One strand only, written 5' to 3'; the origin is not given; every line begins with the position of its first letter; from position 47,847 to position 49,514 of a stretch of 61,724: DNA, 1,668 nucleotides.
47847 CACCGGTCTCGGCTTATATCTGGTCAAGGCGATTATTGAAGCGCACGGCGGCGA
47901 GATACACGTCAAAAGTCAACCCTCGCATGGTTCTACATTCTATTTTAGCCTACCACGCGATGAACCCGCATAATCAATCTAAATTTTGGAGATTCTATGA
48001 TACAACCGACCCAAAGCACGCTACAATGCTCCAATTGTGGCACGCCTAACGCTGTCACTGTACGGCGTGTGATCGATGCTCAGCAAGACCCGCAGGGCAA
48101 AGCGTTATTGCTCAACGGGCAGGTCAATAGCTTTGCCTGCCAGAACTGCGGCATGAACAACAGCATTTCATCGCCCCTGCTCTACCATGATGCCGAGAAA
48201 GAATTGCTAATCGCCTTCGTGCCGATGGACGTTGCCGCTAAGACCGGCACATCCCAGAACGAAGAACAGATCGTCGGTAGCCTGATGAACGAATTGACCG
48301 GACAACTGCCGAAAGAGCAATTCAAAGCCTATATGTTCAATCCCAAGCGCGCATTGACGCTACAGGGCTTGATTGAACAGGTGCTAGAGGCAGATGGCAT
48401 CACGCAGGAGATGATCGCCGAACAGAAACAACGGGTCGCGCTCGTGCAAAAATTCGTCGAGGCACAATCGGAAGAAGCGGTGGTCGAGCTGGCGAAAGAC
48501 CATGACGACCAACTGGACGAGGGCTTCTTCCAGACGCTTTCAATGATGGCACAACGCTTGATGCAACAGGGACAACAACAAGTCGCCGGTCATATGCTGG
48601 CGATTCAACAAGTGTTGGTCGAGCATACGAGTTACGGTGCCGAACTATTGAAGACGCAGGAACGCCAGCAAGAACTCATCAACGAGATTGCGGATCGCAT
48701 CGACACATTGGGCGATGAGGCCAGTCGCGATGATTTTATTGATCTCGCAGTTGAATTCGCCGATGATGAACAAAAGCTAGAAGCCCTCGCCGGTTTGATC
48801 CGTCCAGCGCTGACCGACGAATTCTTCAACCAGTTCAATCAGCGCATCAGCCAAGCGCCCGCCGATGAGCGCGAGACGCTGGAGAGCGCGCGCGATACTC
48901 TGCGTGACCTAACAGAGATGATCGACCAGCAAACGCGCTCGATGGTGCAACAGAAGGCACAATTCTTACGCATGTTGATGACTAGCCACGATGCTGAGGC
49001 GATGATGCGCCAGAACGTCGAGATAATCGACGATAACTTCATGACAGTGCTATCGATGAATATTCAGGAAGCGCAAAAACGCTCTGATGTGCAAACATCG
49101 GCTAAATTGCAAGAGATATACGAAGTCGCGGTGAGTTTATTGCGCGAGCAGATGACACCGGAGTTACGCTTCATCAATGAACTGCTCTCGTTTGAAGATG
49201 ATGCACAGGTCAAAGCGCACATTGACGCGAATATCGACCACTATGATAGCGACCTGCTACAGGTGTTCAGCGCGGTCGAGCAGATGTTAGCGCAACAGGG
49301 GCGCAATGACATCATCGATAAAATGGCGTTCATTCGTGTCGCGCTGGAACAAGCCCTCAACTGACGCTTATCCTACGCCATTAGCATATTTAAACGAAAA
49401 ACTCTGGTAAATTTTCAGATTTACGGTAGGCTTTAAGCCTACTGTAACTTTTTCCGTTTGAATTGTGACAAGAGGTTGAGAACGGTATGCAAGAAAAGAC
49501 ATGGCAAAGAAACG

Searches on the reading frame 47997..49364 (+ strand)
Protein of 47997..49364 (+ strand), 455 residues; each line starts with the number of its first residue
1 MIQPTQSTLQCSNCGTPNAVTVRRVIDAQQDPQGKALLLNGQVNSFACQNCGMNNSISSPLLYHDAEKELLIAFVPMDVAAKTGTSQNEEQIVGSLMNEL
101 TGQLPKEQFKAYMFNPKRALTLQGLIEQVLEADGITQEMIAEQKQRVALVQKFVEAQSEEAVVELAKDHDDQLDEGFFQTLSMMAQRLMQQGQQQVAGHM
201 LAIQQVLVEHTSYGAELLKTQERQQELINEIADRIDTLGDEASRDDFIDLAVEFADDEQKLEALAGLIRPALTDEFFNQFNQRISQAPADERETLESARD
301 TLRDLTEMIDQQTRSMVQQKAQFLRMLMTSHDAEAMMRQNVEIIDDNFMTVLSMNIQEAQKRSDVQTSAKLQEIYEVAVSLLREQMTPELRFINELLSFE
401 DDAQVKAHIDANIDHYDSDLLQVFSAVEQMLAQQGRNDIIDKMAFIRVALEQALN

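Call 73: search_protein_families(library=pfam, proteins=[window:47997-49364:+], max_evalue=0.00001)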
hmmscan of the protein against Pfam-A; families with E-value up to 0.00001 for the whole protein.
window:47997-49364:+ (455 aa): 1 family
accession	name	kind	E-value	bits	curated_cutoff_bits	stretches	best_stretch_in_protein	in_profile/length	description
PF14353.12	CpXC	-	7.3e-21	74.8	25.4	1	9-140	1-117/121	CpXC protein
